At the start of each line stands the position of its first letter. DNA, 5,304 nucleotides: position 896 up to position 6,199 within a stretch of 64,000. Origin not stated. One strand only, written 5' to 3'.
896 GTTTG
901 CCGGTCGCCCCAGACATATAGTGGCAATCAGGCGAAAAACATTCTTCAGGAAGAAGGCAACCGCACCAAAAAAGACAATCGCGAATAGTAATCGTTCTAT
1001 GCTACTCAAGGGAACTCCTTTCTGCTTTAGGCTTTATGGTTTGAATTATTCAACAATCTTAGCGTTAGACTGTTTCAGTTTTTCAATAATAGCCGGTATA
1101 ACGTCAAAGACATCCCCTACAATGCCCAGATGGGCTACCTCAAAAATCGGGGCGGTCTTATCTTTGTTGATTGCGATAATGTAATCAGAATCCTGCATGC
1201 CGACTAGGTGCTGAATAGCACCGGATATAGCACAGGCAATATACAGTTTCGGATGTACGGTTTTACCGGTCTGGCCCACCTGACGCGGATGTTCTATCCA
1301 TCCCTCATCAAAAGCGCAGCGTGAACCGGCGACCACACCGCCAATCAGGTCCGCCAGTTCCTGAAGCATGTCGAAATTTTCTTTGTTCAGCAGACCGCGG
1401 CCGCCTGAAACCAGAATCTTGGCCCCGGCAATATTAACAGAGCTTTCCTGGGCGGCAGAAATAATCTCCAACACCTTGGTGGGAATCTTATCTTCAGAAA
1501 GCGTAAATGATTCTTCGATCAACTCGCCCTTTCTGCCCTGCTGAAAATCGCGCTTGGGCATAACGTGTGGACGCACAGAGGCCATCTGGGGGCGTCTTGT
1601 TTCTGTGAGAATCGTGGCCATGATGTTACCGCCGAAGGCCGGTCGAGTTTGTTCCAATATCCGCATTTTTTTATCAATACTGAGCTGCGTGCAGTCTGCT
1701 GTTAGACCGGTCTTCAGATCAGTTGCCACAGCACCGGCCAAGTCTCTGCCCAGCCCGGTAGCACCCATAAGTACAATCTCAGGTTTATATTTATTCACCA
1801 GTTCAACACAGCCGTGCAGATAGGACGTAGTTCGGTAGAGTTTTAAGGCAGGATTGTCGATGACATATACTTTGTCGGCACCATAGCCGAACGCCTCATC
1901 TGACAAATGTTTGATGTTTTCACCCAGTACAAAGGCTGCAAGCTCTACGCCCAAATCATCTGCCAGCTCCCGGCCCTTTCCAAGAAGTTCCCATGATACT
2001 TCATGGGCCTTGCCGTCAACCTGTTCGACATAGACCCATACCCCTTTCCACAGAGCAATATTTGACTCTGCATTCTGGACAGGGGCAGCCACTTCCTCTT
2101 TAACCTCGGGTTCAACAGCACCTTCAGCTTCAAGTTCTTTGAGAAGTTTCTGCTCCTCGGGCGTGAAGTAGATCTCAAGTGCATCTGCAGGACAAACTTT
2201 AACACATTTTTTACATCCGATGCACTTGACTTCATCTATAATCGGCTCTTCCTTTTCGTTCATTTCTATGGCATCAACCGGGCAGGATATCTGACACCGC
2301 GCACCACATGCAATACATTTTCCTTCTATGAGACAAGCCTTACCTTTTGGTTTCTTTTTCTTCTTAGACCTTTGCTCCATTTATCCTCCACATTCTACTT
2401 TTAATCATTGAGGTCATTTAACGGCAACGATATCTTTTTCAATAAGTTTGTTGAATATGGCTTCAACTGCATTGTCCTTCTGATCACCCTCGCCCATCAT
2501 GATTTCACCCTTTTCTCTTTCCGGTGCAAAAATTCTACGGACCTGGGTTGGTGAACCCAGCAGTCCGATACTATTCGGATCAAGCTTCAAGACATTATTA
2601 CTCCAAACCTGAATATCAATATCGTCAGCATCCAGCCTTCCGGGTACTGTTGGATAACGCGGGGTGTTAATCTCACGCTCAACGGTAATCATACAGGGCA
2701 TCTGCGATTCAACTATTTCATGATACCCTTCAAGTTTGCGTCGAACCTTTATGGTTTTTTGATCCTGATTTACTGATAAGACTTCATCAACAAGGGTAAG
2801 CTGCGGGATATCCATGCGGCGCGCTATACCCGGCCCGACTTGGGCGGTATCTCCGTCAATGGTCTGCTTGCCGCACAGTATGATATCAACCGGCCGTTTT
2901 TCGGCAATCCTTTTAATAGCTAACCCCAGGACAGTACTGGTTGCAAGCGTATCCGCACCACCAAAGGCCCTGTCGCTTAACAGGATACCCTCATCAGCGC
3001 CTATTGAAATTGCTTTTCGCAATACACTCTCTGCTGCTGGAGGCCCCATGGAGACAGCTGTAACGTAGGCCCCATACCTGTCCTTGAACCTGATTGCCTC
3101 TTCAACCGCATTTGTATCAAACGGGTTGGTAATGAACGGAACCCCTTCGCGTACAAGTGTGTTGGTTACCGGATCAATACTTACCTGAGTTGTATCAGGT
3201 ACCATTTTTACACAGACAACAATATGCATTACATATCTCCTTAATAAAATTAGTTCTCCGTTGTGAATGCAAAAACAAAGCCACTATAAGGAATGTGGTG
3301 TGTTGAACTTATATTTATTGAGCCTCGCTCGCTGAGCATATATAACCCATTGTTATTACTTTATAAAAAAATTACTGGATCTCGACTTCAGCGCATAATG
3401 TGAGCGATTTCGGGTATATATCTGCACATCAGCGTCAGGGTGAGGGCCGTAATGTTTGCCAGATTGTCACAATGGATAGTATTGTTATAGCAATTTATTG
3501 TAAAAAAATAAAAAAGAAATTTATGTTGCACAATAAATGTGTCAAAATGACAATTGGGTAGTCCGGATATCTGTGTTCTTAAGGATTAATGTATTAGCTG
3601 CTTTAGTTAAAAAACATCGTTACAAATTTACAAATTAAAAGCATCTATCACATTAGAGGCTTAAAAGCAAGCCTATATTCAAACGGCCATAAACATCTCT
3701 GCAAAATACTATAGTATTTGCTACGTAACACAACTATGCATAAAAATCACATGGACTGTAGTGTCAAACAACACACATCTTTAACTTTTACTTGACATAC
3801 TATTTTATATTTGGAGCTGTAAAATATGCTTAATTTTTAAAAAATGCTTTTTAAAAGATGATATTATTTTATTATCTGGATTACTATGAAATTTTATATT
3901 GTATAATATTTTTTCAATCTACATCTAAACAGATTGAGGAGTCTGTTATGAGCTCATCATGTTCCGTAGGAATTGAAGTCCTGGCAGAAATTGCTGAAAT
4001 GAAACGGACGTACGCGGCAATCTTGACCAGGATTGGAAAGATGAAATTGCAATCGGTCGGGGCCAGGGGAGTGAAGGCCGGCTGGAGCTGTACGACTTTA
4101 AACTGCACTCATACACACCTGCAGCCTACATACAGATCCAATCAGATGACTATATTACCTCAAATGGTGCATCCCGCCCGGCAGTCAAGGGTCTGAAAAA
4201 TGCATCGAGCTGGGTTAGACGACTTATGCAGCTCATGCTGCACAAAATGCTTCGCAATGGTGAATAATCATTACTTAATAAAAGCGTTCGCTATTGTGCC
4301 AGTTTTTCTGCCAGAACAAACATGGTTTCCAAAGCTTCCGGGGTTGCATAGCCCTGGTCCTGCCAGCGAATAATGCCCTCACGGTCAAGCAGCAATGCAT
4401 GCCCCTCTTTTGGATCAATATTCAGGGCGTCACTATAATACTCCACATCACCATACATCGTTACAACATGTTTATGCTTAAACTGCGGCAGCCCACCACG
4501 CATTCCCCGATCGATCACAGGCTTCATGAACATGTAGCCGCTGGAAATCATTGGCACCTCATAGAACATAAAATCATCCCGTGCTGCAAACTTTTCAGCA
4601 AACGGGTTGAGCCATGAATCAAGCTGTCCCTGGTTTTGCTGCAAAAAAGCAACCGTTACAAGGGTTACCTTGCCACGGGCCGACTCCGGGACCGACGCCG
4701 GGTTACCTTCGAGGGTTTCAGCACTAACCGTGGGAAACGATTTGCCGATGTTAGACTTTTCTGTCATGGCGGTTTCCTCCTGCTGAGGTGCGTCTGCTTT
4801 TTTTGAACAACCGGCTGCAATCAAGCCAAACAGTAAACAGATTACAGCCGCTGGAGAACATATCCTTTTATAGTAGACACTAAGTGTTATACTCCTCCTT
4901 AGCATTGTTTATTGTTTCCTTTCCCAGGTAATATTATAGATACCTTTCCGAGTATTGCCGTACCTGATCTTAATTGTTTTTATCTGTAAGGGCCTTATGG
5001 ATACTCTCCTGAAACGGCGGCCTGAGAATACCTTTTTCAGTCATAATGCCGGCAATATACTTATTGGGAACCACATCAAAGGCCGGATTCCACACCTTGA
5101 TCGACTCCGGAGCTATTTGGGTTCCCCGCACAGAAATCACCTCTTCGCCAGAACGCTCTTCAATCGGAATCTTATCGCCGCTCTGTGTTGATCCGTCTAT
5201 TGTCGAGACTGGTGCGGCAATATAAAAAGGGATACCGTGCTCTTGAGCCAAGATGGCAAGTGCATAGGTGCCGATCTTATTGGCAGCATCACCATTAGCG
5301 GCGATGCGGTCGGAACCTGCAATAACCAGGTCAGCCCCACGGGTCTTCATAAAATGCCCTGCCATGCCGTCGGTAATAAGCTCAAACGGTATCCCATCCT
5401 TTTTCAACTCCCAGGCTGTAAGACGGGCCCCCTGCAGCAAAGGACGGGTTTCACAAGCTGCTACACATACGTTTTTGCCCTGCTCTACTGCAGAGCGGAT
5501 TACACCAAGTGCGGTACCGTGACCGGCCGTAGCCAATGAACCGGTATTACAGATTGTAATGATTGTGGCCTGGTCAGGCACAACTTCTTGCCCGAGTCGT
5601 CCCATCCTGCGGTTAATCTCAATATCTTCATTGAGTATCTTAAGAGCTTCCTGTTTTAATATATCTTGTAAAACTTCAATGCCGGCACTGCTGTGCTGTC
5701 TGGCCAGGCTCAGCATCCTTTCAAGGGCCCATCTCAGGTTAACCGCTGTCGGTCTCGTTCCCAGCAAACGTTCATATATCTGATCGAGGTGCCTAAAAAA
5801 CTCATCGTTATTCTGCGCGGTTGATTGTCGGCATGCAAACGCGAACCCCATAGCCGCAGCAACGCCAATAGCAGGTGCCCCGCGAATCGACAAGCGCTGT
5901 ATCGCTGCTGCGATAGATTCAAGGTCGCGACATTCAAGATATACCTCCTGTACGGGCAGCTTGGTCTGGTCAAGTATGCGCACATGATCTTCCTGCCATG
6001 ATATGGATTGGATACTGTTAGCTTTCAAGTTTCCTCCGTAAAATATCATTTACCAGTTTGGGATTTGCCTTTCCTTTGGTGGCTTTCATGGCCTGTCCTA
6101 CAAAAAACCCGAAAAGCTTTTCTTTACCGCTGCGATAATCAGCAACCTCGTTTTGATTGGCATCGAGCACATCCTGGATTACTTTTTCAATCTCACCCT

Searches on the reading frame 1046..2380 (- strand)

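Call 23: search_protein_families(library=pfam, proteins=[window:1046-2380:-], max_evalue=0.000001)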
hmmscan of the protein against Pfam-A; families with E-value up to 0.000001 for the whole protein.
window:1046-2380:- (444 aa): 9 families
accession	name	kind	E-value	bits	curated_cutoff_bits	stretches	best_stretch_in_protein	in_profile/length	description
PF01012.27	ETF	-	1.7e-44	152.2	26.7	1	114-291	1-177/181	Electron transfer flavoprotein domain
PF00766.25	ETF_alpha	-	2.7e-34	117.5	27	1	316-396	1-81/81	Electron transfer flavoprotein FAD-binding domain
PF12838.12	Fer4_7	-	2.5e-10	41.1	27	1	21-67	1-52/52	4Fe-4S dicluster domain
PF13237.11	Fer4_10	-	1e-09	38.6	25.5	0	46-78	2-34/53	4Fe-4S dicluster domain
PF00037.32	Fer4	-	1.2e-08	34.8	21.1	1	46-69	1-24/24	4Fe-4S binding domain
PF12837.12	Fer4_6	-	2e-08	34.2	25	0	47-68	3-24/24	4Fe-4S binding domain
PF14697.11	Fer4_21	-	2.4e-08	34.4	35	1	19-69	5-58/59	4Fe-4S dicluster domain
PF13187.11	Fer4_9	-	3.2e-07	30.7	27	1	21-67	1-51/52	4Fe-4S dicluster domain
PF13484.11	Fer4_16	-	7.3e-07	30.3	30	0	52-88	1-39/66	4Fe-4S double cluster binding domain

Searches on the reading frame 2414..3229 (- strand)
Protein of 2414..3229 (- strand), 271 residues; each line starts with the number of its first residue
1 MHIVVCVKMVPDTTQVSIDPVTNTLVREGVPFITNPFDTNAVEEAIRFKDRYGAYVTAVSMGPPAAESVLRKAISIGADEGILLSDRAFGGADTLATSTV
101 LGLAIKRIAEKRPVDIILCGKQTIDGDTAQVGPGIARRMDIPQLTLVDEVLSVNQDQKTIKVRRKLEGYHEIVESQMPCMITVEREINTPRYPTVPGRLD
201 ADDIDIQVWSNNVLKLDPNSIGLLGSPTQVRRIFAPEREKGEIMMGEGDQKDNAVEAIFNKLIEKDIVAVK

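Call 23: search_protein_families(library=pfam, proteins=[window:2414-3229:-], max_evalue=0.000001)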
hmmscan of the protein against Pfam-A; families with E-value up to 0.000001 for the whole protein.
window:2414-3229:- (271 aa): 1 family
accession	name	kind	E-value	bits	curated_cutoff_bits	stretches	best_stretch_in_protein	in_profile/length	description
PF01012.27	ETF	-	3.7e-39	134.8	26.7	1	23-210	2-177/181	Electron transfer flavoprotein domain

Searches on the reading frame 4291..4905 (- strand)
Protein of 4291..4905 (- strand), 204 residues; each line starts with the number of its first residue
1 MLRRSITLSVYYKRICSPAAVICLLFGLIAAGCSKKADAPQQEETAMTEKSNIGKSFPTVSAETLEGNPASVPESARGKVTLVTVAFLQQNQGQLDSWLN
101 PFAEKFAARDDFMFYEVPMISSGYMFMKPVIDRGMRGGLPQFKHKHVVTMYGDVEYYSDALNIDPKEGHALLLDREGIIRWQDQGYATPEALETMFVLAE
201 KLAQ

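Call 23: search_protein_families(library=pfam, proteins=[window:4291-4905:-], max_evalue=0.000001)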
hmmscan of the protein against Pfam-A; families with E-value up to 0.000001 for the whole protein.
window:4291-4905:- (204 aa): 1 family
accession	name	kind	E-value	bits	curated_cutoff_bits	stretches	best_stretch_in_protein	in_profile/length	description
PF05176.20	ATP-synt_10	-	1e-09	38.5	22.3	1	55-196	95-250/256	ATP10 protein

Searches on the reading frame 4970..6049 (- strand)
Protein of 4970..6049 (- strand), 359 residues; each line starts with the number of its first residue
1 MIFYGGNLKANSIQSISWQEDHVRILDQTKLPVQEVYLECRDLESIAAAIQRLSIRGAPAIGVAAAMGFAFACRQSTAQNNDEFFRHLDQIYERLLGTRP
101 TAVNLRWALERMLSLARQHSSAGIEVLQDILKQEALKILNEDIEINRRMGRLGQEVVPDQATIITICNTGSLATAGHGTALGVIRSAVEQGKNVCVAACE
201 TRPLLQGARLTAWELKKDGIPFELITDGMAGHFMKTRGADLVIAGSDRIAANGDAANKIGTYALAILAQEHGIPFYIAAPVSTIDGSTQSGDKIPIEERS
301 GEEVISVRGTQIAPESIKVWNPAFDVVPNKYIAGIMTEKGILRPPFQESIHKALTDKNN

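Call 23: search_protein_families(library=pfam, proteins=[window:4970-6049:-], max_evalue=0.000001)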
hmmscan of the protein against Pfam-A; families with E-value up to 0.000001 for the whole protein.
window:4970-6049:- (359 aa): 1 family
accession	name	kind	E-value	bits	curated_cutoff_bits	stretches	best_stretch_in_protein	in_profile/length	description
PF01008.23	IF-2B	-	8.9e-87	291.3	22.4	1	55-344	2-280/280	Initiation factor 2 subunit family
